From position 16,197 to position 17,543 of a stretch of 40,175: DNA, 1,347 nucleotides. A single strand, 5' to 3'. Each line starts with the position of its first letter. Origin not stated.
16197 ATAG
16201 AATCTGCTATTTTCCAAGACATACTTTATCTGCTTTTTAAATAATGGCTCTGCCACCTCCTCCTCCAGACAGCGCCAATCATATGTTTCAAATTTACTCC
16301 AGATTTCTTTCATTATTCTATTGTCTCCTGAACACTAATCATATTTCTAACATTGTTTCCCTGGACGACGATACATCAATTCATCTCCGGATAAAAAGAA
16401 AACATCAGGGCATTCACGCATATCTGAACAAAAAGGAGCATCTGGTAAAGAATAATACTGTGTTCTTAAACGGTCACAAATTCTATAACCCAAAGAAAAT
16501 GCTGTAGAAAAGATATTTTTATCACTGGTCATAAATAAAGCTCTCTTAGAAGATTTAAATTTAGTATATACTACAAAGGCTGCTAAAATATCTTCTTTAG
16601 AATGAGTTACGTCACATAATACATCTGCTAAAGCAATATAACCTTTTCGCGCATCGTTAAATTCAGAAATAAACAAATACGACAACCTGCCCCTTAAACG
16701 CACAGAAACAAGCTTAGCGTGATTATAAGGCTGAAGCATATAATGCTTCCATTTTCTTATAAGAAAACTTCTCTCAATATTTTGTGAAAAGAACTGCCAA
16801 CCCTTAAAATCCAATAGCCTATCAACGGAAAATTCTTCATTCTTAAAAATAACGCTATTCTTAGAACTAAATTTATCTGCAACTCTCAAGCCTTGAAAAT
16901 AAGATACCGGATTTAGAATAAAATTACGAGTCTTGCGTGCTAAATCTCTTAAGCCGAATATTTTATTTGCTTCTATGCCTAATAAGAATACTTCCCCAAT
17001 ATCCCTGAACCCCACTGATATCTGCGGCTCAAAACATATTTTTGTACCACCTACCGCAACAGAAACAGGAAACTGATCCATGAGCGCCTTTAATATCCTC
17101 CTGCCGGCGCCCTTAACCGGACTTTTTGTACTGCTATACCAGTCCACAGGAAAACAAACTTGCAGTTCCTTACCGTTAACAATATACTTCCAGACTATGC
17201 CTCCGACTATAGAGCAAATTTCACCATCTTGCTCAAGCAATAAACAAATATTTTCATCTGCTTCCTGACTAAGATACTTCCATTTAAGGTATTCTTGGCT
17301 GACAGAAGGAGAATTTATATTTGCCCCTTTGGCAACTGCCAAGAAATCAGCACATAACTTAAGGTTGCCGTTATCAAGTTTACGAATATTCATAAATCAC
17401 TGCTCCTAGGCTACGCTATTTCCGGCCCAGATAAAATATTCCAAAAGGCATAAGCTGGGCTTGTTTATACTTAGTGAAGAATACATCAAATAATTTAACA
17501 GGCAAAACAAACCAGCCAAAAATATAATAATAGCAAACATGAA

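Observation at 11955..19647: Seven-gene block that looks like an undescribed (beta-)aminoacyl / peptidyl glycan-tailoring module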

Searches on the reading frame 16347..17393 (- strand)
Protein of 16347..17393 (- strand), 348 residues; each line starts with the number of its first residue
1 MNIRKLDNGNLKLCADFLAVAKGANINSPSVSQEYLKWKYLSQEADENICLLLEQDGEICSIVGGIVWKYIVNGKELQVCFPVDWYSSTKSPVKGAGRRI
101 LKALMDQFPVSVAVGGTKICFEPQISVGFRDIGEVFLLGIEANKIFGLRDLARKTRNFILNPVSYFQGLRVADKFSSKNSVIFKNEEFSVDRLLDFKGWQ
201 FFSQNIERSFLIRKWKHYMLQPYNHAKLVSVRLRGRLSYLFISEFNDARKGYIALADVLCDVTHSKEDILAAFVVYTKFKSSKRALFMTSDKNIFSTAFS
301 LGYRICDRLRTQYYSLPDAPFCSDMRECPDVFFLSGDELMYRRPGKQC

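Call 4: search_protein_families(library=pfam, proteins=[window:16347-17393:-], max_evalue=0.01)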
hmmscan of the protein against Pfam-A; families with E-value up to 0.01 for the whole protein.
window:16347-17393:- (348 aa): 0 families

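Call 5: search_protein_families(library=ncbifam, proteins=[window:16347-17393:-], max_evalue=0.01)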
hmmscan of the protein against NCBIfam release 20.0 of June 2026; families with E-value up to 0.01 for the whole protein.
window:16347-17393:- (348 aa): 0 families
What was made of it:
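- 16347..17393 (-): Cassette gene 1: orphan tandem-GNAT acyl-CoA N-acyltransferase-like protein (348 aa). It has no Pfam or NCBIfam hit (calls 4, 5).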

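Call 10: find_encoding_contigs(protein=window:16347-17393:-, flank=10000, max_places=10)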
Protein window:16347-17393:- (348 aa): no gene with exactly this product is on record in the collection.

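Call 12: find_homologous_proteins(query=window:16347-17393:-, max_evalue=0.001)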
Query window:16347-17393:- (348 aa): 4 proteins with E <= 0.001 among 1599 candidates.
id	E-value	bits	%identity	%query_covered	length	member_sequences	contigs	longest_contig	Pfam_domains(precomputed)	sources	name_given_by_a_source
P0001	1.6e-227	772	97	100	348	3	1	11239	-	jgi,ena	-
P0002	1.3e-163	562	68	99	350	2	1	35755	-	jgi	jgi:hypothetical protein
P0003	8.8e-78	280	40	99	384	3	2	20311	-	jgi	jgi:hypothetical protein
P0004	1.7e-72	262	39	97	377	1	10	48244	-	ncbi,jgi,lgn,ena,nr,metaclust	ncbi:MAG: hypothetical protein A2036_01420 [Omnitrophica bacterium GWA2_50_21]|nr:MAG: hypothetical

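Call 13: find_encoding_contigs(protein=P0001, flank=10000, max_places=4)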
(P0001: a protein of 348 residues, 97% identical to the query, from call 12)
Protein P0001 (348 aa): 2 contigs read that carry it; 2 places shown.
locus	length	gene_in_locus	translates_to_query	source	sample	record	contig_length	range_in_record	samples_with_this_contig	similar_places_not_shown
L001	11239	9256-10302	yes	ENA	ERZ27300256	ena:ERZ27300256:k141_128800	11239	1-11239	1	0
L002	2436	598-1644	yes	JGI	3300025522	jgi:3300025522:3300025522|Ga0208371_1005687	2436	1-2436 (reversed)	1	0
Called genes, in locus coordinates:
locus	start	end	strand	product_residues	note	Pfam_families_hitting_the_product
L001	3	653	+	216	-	?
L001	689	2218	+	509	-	PF21033:RMD1-3 (faint), PF00515:TPR_1 (faint), PF07719:TPR_2 (faint), PF13181:TPR_8 (faint), PF13414:TPR_11 (weak), PF13431:TPR_17 (faint), PF14559:TPR_19 (faint)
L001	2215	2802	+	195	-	PF00132:Hexapep, PF14602:Hexapep_2 (weak)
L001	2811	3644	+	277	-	PF01061:ABC2_membrane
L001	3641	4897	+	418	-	PF00005:ABC_tran, PF13304:AAA_21 (faint), PF14524:Wzt_C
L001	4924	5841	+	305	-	PF00535:Glycos_transf_2, PF10111:Glyco_tranf_2_2 (faint), PF13641:Glyco_tranf_2_3, PF13632:Glyco_trans_2_3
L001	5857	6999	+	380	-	PF13439:Glyco_transf_4, PF20706:GT4-conflict, PF00534:Glycos_transf_1, PF13692:Glyco_trans_1_4, PF13524:Glyco_trans_1_2 (faint)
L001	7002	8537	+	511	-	PF02310:B12-binding, PF04055:Radical_SAM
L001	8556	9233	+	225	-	PF13489:Methyltransf_23, PF08241:Methyltransf_11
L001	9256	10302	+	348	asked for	-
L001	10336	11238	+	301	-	?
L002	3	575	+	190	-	?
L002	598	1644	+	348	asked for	-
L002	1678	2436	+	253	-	?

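Call 14: find_encoding_contigs(protein=P0002, flank=10000, max_places=4)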
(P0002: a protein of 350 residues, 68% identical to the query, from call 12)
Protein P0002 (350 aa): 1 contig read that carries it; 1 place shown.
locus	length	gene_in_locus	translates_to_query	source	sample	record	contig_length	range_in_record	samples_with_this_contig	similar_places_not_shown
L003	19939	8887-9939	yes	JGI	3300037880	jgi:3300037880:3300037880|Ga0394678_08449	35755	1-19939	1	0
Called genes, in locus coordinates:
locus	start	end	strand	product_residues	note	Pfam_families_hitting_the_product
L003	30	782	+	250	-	PF16363:GDP_Man_Dehyd (faint)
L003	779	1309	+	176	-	PF00908:dTDP_sugar_isom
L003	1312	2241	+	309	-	PF01073:3Beta_HSD, PF01370:Epimerase, PF13460:NAD_binding_10, PF16363:GDP_Man_Dehyd, PF07993:NAD_binding_4 (weak)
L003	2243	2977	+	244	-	PF04989:RMNT_CmcI, PF13578:Methyltransf_24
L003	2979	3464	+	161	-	PF25084:LbH_EIF2B (faint), PF25087:GMPPB_C (faint), PF00132:Hexapep, PF14602:Hexapep_2 (weak)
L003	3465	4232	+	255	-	PF05711:TylF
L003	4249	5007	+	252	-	PF00657:Lipase_GDSL, PF13472:Lipase_GDSL_2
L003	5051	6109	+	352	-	PF00535:Glycos_transf_2, PF13641:Glyco_tranf_2_3 (weak)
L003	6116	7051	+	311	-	PF00535:Glycos_transf_2, PF10111:Glyco_tranf_2_2 (weak), PF13641:Glyco_tranf_2_3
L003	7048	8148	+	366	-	PF13439:Glyco_transf_4, PF20706:GT4-conflict, PF00534:Glycos_transf_1, PF13692:Glyco_trans_1_4, PF13524:Glyco_trans_1_2 (weak)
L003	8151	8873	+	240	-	PF13489:Methyltransf_23, PF08241:Methyltransf_11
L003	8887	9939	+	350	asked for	-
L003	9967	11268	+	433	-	PF14535:AMP-binding_C_2 (weak)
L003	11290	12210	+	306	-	PF21711:DCTN5 (faint), PF00132:Hexapep (weak), PF25087:GMPPB_C, PF14602:Hexapep_2 (faint), PF00132:Hexapep, PF25084:LbH_EIF2B (weak), PF00132:Hexapep (weak)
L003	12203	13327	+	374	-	PF04055:Radical_SAM (weak)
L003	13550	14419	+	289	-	PF00534:Glycos_transf_1, PF13692:Glyco_trans_1_4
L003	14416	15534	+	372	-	PF01522:Polysacc_deac_1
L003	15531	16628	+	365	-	PF13477:Glyco_trans_4_2, PF13439:Glyco_transf_4, PF13579:Glyco_trans_4_4, PF00534:Glycos_transf_1, PF13692:Glyco_trans_1_4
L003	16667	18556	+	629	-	PF13522:GATase_6, PF13537:GATase_7, PF00733:Asn_synthase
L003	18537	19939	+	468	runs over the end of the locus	PF02310:B12-binding, PF04055:Radical_SAM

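Call 15: find_encoding_contigs(protein=P0003, flank=10000, max_places=4)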
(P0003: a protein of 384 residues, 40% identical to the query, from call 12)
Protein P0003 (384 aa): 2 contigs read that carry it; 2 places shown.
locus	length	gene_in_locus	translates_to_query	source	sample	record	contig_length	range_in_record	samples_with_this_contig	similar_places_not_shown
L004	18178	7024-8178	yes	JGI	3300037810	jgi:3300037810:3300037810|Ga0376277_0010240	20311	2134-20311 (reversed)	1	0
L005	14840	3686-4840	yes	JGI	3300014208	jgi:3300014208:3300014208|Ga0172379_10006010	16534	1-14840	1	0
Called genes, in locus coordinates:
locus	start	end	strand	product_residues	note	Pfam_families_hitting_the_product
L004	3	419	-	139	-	?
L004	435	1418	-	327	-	PF01073:3Beta_HSD, PF01370:Epimerase, PF02719:Polysacc_synt_2, PF04321:RmlD_sub_bind, PF05368:NmrA (weak), PF07993:NAD_binding_4, PF13460:NAD_binding_10, PF16363:GDP_Man_Dehyd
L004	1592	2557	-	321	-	-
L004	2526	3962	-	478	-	PF03062:MBOAT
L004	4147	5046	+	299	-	PF05050:Methyltransf_21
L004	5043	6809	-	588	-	PF02543:Carbam_trans_N, PF00814:TsaD (faint), PF16861:Carbam_trans_C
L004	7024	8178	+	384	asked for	-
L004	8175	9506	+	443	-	PF14535:AMP-binding_C_2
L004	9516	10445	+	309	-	PF21711:DCTN5 (faint), PF25087:GMPPB_C, PF14602:Hexapep_2 (faint), PF00132:Hexapep, PF25084:LbH_EIF2B (weak), PF00132:Hexapep (weak)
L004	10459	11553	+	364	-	PF04055:Radical_SAM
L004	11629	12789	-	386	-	PF01522:Polysacc_deac_1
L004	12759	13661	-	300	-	PF13692:Glyco_trans_1_4, PF00534:Glycos_transf_1 (weak)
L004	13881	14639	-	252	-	PF13489:Methyltransf_23 (weak), PF08241:Methyltransf_11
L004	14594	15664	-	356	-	PF00657:Lipase_GDSL (faint), PF13472:Lipase_GDSL_2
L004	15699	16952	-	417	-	PF13231:PMT_2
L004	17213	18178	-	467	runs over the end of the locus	-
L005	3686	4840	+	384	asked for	-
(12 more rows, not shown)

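Call 16: find_encoding_contigs(protein=P0004, flank=10000, max_places=4)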
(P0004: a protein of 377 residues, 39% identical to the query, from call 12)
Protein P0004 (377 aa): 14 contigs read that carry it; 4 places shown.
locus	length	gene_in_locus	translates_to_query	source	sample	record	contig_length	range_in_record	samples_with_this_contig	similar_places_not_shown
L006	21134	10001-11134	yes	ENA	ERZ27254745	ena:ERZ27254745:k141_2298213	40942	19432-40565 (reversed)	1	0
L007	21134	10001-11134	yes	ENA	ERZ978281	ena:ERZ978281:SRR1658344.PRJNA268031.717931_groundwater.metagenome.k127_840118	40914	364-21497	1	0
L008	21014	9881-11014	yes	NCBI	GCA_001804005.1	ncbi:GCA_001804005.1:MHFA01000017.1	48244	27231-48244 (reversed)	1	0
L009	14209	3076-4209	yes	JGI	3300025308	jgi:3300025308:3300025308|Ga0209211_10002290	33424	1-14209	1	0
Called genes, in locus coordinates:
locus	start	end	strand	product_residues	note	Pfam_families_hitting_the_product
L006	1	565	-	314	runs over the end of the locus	?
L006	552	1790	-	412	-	-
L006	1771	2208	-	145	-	-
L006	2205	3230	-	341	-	PF01522:Polysacc_deac_1, PF03065:Glyco_hydro_57 (weak)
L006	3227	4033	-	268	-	PF00551:Formyl_trans_N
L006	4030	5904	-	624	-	PF13522:GATase_6, PF13537:GATase_7, PF00733:Asn_synthase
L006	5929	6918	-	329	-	PF08843:AbiEii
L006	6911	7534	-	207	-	PF19570:DUF6088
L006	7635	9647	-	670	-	PF05050:Methyltransf_21, PF13439:Glyco_transf_4, PF13579:Glyco_trans_4_4, PF00534:Glycos_transf_1, PF13692:Glyco_trans_1_4, PF20706:GT4-conflict (weak), PF13524:Glyco_trans_1_2 (weak)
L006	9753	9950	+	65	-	-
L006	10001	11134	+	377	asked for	-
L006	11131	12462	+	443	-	PF14535:AMP-binding_C_2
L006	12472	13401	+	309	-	PF21711:DCTN5 (faint), PF25087:GMPPB_C, PF14602:Hexapep_2 (faint), PF00132:Hexapep (weak), PF25084:LbH_EIF2B (weak)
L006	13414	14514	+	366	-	PF04055:Radical_SAM (weak)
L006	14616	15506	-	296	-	PF13489:Methyltransf_23, PF13847:Methyltransf_31 (weak), PF08241:Methyltransf_11 (weak), PF08242:Methyltransf_12 (weak)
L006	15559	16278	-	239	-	PF13649:Methyltransf_25 (faint), PF13489:Methyltransf_23 (weak), PF08241:Methyltransf_11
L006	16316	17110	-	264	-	PF01596:Methyltransf_3, PF13578:Methyltransf_24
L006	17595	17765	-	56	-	PF19451:DUF5989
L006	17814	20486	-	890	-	PF02543:Carbam_trans_N, PF16861:Carbam_trans_C, PF08003:Methyltransf_9, PF08241:Methyltransf_11, PF08242:Methyltransf_12, PF13489:Methyltransf_23, PF13649:Methyltransf_25, PF13847:Methyltransf_31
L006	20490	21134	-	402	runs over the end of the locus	-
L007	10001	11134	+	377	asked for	-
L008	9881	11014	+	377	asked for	-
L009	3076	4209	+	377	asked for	-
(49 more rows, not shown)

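Call 20: search_solved_structures(query=L003:12203-13327:+, max_evalue=0.001, show_alignments=3)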
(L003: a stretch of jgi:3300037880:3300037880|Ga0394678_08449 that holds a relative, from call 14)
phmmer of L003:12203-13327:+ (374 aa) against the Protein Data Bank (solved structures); distinct sequences matched with E-value up to 0.001: 1.
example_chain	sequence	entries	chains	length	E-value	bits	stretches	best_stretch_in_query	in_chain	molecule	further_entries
2a5h_A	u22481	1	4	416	1.8e-21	80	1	80-309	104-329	L-lysine 2,3-aminomutase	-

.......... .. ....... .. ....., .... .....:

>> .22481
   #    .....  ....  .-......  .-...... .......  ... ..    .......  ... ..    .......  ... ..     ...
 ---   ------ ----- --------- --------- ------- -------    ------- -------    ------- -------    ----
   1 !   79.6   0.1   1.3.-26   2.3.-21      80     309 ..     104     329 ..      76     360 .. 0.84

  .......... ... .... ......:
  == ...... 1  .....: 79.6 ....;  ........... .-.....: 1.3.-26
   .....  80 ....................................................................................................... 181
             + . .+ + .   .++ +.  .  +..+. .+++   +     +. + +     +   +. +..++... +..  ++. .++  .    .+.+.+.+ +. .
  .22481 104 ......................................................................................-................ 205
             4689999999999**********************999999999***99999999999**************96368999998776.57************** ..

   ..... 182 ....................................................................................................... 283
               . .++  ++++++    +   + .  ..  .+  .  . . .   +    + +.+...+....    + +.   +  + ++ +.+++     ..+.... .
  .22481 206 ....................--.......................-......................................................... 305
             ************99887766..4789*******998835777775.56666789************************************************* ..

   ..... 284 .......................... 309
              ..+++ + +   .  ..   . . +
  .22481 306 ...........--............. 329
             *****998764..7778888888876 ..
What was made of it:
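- It lacks LAM's side-chain-binding Asp293 (call 20).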

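Call 27: find_related_loci(query=A4, collection=genome_contigs, flank=10000)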
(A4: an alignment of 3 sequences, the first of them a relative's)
Query A4 (374 aa) in genome_contigs; peptide patterns used: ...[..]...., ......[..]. (x = any residue, [..] = any of these).
45 stretches matched a pattern; 4 encode a relative of the query (tblastn E <= 1e-3); 4 distinct loci.
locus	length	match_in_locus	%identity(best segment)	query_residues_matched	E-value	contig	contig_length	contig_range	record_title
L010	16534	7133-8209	63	15-373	5e-162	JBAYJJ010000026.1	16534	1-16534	MAG: Patescibacteria group bacterium isolate SO_2016_GW1_53 scaffold06010_OW334_2016, whole genome shotgun sequence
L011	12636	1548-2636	46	3-372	4e-102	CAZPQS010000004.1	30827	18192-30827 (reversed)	MAG TPA_asm: uncultured Planctomycetales bacterium isolate SRP323688_co1_149 genome assembly, contig: NODE_2623_length_3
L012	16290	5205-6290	40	8-374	3e-94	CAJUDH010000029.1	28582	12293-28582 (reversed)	MAG TPA_asm: uncultured Lachnospiraceae bacterium isolate MGBC129914 genome assembly, contig: MGBC129914.29, whole genom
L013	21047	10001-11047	40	19-372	6e-87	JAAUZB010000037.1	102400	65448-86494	MAG: Roseburia sp. isolate Mgla_MAG_20-bin_1 c_000000024389, whole genome shotgun sequence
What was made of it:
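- Tried and rejected: Its two narrow peptide patterns found only 4 loci (call 27).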

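Call 29: predict_structure(alignment_id=A2)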
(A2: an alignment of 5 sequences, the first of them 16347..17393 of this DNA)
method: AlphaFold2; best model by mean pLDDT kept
length: 348 residues; sequences in the alignment: 5
mean_pLDDT: 55.9   pTM: 0.54
mean pLDDT of the five models: 55.9, 55.2, 53.3, 52.6, 52.6
residues with pLDDT >= 90: 5; 70-90: 99; 50-70: 104; < 50: 140
segments of 3 or more residues with pLDDT < 50: 70-73, 75-79, 93-169, 218-222, 304-348
pLDDT, mean of each block of 10 residues (from residue 1): 81 85 69 76 62 78 59 47 59 48 43 29 24 23 31 28 37 58 79 81 62 55 69 88 62 72 84 77 59 63 42 34 34 30 26
secondary structure, 60 per line:
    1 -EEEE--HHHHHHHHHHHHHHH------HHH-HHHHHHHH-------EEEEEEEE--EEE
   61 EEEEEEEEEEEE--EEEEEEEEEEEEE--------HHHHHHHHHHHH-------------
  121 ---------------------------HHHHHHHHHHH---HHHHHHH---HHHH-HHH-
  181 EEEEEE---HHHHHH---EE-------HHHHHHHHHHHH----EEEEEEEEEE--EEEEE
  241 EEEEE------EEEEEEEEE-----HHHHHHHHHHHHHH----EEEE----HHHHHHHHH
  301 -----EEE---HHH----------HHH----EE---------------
elements in order: E2-5 H8-22 H33-40 E48-55 E58-72 E75-87 H96-107 H148-158 H162-168 H172-175 E181-186 H190-195 H208-219 E224-233 E236-245 E252-260 H266-279 E284-287 H292-300 E306-308
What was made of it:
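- Tried and rejected: With 5 sequences the model was unusable (pLDDT 56, call 29).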
